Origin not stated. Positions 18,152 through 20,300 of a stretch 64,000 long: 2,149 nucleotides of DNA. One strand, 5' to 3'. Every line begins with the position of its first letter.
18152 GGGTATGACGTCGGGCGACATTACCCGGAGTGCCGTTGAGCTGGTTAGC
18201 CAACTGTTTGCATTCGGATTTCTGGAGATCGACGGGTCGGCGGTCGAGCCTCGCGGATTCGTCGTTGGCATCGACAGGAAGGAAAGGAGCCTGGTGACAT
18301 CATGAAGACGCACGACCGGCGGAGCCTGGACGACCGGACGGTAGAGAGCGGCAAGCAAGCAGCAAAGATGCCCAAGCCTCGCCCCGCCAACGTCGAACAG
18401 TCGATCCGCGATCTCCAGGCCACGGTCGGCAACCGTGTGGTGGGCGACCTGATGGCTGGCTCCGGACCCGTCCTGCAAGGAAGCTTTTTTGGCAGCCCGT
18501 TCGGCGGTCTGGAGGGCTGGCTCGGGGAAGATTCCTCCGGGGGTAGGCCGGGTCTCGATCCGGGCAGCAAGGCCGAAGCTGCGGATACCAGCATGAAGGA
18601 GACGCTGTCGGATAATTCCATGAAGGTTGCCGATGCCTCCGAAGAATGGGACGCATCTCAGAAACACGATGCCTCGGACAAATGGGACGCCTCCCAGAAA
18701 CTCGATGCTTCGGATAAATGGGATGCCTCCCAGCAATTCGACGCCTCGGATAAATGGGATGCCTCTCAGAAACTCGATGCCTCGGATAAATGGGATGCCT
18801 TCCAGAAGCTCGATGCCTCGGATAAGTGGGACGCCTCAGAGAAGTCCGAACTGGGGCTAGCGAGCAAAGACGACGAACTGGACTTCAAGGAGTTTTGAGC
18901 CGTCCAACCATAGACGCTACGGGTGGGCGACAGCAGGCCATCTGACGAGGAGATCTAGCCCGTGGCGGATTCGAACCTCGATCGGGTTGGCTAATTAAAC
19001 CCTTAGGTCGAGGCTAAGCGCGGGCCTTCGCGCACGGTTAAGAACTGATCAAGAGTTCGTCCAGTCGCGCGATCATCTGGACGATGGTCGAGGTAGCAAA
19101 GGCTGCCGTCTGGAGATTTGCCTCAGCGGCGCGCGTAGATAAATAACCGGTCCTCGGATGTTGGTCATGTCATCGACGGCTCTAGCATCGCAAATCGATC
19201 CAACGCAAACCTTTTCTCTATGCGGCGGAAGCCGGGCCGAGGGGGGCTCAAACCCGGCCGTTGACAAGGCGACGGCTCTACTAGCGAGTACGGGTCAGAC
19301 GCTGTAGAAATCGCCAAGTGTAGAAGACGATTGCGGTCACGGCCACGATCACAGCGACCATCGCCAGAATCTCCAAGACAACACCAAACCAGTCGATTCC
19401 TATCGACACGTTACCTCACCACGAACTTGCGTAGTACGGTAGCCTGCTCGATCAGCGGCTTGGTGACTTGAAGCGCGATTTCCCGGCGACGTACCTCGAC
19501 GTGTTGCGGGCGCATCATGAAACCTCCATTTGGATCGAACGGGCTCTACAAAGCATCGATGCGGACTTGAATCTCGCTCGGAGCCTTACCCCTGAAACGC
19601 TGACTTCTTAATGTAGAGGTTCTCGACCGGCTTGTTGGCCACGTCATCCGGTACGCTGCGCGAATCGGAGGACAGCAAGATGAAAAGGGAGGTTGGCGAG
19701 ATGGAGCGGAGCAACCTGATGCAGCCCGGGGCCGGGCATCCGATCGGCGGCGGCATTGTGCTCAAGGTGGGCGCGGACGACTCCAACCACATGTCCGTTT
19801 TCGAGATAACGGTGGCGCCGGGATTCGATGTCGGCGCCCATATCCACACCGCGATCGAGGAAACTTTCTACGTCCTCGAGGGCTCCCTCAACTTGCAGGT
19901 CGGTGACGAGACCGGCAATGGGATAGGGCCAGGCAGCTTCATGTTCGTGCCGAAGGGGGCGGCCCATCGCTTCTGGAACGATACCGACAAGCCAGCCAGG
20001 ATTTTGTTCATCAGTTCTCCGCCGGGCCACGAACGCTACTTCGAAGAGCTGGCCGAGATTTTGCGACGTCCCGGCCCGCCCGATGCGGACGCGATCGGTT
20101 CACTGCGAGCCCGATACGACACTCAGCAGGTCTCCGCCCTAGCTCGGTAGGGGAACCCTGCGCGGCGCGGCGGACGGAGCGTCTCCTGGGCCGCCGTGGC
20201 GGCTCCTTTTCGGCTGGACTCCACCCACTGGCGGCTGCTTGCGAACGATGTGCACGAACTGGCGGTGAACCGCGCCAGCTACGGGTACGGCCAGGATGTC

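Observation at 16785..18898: Candidate novel RiPP-like module: RRE-containing NPPY methyltransferase translationally coupled to a multi-core repeat precursor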

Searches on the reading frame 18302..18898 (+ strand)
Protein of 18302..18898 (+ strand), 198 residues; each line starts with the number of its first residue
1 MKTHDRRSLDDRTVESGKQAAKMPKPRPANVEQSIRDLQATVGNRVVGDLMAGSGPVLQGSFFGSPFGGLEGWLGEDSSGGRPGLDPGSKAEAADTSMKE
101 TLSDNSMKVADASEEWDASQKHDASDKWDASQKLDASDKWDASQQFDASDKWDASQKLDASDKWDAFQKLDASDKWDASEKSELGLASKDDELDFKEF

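Call 3: search_protein_families(library=pfam, proteins=[window:18302-18898:+], max_evalue=1)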
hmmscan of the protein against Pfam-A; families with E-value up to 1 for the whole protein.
window:18302-18898:+ (198 aa): 1 family
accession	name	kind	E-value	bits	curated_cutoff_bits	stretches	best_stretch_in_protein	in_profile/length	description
PF11304.13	DUF3106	-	0.022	15.6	24.3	1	105-175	29-99/104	Protein of unknown function (DUF3106)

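Call 4: search_protein_families(library=ncbifam, proteins=[window:18302-18898:+], max_evalue=1)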
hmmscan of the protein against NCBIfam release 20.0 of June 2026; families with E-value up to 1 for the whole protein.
window:18302-18898:+ (198 aa): 0 families

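Call 7: find_homologous_proteins(query=window:18302-18898:+, max_evalue=0.01)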
Query window:18302-18898:+ (198 aa): 70 proteins with E <= 0.01 among 1515 candidates.
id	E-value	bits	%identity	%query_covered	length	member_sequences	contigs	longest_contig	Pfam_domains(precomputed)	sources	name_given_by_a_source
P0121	1.5e-129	448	81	100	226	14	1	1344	-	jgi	jgi:hypothetical protein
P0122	1.0e-128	445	94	100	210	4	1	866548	-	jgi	jgi:hypothetical protein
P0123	1.4e-123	428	77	99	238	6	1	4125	-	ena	-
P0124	1.1e-120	419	79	100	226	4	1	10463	-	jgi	jgi:hypothetical protein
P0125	8.6e-110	383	82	100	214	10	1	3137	-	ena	-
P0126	3.7e-102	358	87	100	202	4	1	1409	-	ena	-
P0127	2.9e-95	336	83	100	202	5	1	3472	-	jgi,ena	-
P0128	1.3e-93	331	81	100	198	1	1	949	-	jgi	-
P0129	1.7e-93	330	85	100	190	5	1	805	-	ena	-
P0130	4.5e-93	329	81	100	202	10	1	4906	-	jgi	-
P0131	5.0e-92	325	83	100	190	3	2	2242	-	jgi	jgi:hypothetical protein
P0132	1.5e-90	321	75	97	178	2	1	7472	-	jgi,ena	-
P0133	3.1e-90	320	79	100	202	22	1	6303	-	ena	-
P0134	1.4e-88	314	78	100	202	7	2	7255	-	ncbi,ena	-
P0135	3.7e-88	313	79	100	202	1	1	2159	-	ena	-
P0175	1.1e-51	194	69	72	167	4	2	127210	-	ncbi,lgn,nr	ncbi:MAG TPA: hypothetical protein VGR77_07745 [Candidatus Dormibacteraeota bacterium]|nr:hypothetic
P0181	5.3e-43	165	49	99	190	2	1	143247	-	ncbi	ncbi:MAG: hypothetical protein ABI401_09100 [Candidatus Dormibacter sp.]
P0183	3.2e-41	160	50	100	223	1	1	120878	-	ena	-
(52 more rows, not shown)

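Call 12: find_encoding_contigs(protein=P0122, flank=10000, max_places=2)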
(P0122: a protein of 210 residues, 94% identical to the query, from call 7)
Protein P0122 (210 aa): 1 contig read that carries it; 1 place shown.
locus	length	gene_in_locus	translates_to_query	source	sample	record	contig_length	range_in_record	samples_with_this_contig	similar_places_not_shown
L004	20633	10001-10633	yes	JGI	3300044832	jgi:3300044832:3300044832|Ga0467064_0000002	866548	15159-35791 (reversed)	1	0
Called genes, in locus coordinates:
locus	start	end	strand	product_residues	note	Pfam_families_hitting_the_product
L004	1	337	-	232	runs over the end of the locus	PF13174:TPR_6 (faint), PF13424:TPR_12 (faint), PF13428:TPR_14 (faint), PF00515:TPR_1 (faint), PF07719:TPR_2 (faint), PF13176:TPR_7 (faint), PF13432:TPR_16 (weak), PF14559:TPR_19 (weak), +5 more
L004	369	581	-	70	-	-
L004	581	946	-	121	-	PF00072:Response_reg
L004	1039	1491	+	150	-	PF20408:Abhydrolase_11, PF12697:Abhydrolase_6 (faint), PF08386:Abhydrolase_4 (weak)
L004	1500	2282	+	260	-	PF01738:DLH, PF12146:Hydrolase_4 (faint)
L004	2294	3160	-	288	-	PF01464:SLT, PF13406:SLT_2 (faint)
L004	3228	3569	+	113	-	-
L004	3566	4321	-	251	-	PF04203:Sortase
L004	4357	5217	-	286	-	PF11999:Ice_binding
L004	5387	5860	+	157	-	PF00583:Acetyltransf_1, PF13673:Acetyltransf_10 (weak), PF13508:Acetyltransf_7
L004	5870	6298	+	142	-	PF00903:Glyoxalase, PF18029:Glyoxalase_6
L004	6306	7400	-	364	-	PF07730:HisKA_3, PF02518:HATPase_c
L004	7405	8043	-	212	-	PF14417:MEDS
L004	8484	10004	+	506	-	PF23186:DUF7059 (weak), PF05175:MTS, PF06325:PrmA, PF08241:Methyltransf_11 (weak), PF08242:Methyltransf_12 (faint), PF13649:Methyltransf_25 (weak), PF13847:Methyltransf_31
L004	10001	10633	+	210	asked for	-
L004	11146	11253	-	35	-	-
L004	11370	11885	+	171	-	PF14499:DUF4437 (weak), PF00190:Cupin_1, PF07883:Cupin_2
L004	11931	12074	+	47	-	-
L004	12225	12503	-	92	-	-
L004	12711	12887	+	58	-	-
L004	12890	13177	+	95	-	PF19124:DUF5808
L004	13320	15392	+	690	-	PF00072:Response_reg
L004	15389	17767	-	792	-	PF01074:Glyco_hydro_38N, PF07748:Glyco_hydro_38C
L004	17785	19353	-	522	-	PF13205:Big_5 (weak), PF11258:DUF3048, PF17479:DUF3048_C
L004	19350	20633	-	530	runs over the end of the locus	PF13205:Big_5 (faint), PF11258:DUF3048, PF17479:DUF3048_C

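Call 84: find_encoding_contigs(protein=P0175, flank=10000, max_places=1)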
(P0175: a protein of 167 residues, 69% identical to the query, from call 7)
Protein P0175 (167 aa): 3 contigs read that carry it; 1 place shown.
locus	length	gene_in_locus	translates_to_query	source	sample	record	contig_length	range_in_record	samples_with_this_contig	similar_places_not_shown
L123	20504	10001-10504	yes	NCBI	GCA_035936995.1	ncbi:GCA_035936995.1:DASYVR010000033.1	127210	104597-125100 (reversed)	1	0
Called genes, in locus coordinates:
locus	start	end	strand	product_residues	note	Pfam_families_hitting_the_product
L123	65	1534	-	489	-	PF00324:AA_permease, PF13520:AA_permease_2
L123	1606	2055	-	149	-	PF00571:CBS (weak)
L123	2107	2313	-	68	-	PF00581:Rhodanese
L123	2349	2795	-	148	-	PF21619:DUF6855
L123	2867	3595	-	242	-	PF02678:Pirin, PF17954:Pirin_C_2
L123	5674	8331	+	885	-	PF00989:PAS, PF13188:PAS_8, PF08447:PAS_3, PF08448:PAS_4, PF01590:GAF, PF13185:GAF_2, PF00989:PAS, PF13426:PAS_9, +3 more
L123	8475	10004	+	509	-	PF23186:DUF7059 (weak), PF05175:MTS, PF06325:PrmA, PF08241:Methyltransf_11, PF08242:Methyltransf_12 (faint), PF13649:Methyltransf_25, PF13847:Methyltransf_31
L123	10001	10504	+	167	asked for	-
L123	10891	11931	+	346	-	PF00768:Peptidase_S11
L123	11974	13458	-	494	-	PF07690:MFS_1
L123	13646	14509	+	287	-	PF00583:Acetyltransf_1, PF13673:Acetyltransf_10 (weak), PF13508:Acetyltransf_7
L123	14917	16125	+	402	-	-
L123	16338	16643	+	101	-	PF07110:EthD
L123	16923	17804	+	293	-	PF00106:adh_short, PF08659:KR, PF13561:adh_short_C2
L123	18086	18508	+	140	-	-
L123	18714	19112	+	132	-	PF18029:Glyoxalase_6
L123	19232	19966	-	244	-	-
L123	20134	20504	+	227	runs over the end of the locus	-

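Call 85: find_encoding_contigs(protein=P0181, flank=10000, max_places=1)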
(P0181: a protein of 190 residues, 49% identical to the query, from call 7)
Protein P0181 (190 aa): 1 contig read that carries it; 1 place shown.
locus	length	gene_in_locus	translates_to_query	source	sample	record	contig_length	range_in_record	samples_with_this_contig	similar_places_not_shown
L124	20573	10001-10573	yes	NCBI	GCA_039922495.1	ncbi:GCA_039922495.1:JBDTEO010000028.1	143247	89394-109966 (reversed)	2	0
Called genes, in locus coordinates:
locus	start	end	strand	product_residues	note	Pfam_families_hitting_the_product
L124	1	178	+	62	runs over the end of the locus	PF00196:GerE, PF04967:HTH_10 (faint), PF08281:Sigma70_r4_2 (weak)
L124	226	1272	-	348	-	PF03447:NAD_binding_3, PF00742:Homoserine_dh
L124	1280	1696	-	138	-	-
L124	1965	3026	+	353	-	-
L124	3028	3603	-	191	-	-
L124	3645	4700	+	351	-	PF00291:PALP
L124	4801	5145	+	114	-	PF04655:APH_6_hur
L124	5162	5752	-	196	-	PF02661:Fic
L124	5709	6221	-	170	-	PF01381:HTH_3 (weak)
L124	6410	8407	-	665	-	PF01564:Spermine_synth (weak)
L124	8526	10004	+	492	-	PF23186:DUF7059, PF05175:MTS, PF06325:PrmA, PF08241:Methyltransf_11 (weak), PF13649:Methyltransf_25 (weak), PF13847:Methyltransf_31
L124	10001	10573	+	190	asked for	-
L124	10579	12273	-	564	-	PF05524:PEP-utilisers_N, PF00391:PEP-utilizers, PF02896:PEP-utilizers_C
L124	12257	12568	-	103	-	PF00381:PTS-HPr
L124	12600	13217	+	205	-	PF04309:G3P_antiterm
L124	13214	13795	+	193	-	PF04309:G3P_antiterm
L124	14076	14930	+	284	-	PF00230:MIP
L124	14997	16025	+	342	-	PF02733:Dak1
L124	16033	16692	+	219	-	PF02734:Dak2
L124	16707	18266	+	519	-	PF00370:FGGY_N, PF02782:FGGY_C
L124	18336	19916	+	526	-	PF01266:DAO, PF01494:FAD_binding_3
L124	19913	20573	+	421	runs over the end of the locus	PF00890:FAD_binding_2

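Call 86: find_encoding_contigs(protein=P0183, flank=10000, max_places=1)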
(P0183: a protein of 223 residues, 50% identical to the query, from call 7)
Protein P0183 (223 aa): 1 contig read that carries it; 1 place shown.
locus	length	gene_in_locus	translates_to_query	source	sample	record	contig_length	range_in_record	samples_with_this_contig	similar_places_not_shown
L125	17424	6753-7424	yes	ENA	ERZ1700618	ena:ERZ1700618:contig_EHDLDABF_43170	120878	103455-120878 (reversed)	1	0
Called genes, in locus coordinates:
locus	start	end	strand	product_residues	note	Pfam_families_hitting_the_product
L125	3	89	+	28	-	?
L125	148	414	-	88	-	-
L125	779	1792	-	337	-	-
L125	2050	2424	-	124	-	-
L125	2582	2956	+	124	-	PF01842:ACT (faint), PF13291:ACT_4 (faint), PF13840:ACT_7 (faint), PF22468:ACT_9 (faint)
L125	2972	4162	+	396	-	PF03447:NAD_binding_3, PF00742:Homoserine_dh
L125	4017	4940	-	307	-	PF19459:DUF5996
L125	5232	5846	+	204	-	PF23186:DUF7059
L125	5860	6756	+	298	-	-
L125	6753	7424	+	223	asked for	-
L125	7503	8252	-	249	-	PF02678:Pirin, PF17954:Pirin_C_2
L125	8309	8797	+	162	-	PF00583:Acetyltransf_1, PF13673:Acetyltransf_10, PF13508:Acetyltransf_7, PF08445:FR47 (weak)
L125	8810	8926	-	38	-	-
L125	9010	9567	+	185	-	PF00440:TetR_N, PF16925:TetR_C_13 (faint)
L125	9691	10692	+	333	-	PF13379:NMT1_2, PF09084:NMT1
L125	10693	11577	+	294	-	PF00528:BPD_transp_1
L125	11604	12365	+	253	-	PF00005:ABC_tran, PF13304:AAA_21 (faint)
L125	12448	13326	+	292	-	PF00491:Arginase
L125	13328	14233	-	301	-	PF00288:GHMP_kinases_N, PF08544:GHMP_kinases_C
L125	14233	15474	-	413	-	PF00696:AA_kinase, PF01842:ACT (weak), PF22468:ACT_9, PF13840:ACT_7, PF01842:ACT (weak), PF22468:ACT_9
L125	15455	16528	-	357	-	PF01118:Semialdhyde_dh, PF02774:Semialdhyde_dhC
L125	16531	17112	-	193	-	PF01810:LysE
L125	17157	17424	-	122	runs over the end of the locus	-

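Call 90: search_protein_families(library=padloc, proteins=[window:18302-18898:+], max_evalue=0.01)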
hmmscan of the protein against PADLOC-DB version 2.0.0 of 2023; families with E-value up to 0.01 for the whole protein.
window:18302-18898:+ (198 aa): 0 families

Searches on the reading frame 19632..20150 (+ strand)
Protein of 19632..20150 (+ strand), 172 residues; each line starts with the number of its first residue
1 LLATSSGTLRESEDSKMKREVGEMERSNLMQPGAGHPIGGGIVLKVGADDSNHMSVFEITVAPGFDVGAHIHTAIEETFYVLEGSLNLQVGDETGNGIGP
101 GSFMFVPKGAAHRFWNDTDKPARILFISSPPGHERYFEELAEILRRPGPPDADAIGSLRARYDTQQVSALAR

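Call 91: search_protein_families(library=pfam, proteins=[window:19632-20150:+], max_evalue=0.01)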
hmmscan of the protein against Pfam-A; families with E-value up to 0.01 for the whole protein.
window:19632-20150:+ (172 aa): 10 families
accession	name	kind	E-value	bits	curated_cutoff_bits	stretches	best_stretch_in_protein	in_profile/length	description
PF07883.17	Cupin_2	-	1.5e-16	60.3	27.2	1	58-127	2-69/70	Cupin domain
PF00190.28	Cupin_1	-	6.7e-09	35.9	22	1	52-132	31-119/151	Cupin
PF14499.12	DUF4437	-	1.9e-06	27.7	24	1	50-113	31-94/250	Domain of unknown function (DUF4437)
PF11699.14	CENP-C_C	-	4.8e-05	24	29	1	78-127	36-84/85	Mif2/CENP-C like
PF12973.13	Cupin_7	-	0.00014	22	27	1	44-113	25-86/105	ChrR Cupin-like domain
PF02041.22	Auxin_BP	-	0.00076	19.6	21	1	14-117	8-114/167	Auxin binding protein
PF05899.18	Cupin_3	-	0.0013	18.8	23.5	1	76-110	26-60/74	EutQ-like cupin domain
PF02311.25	AraC_binding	-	0.0015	18.7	21.1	1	79-144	27-89/135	AraC-like ligand binding domain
PF01050.24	MannoseP_isomer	-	0.0027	18.3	23.6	1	49-128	23-101/116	Mannose-6-phosphate isomerase C-terminal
PF12852.13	Cupin_6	-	0.0035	17.6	26.7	1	78-126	37-85/183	Cupin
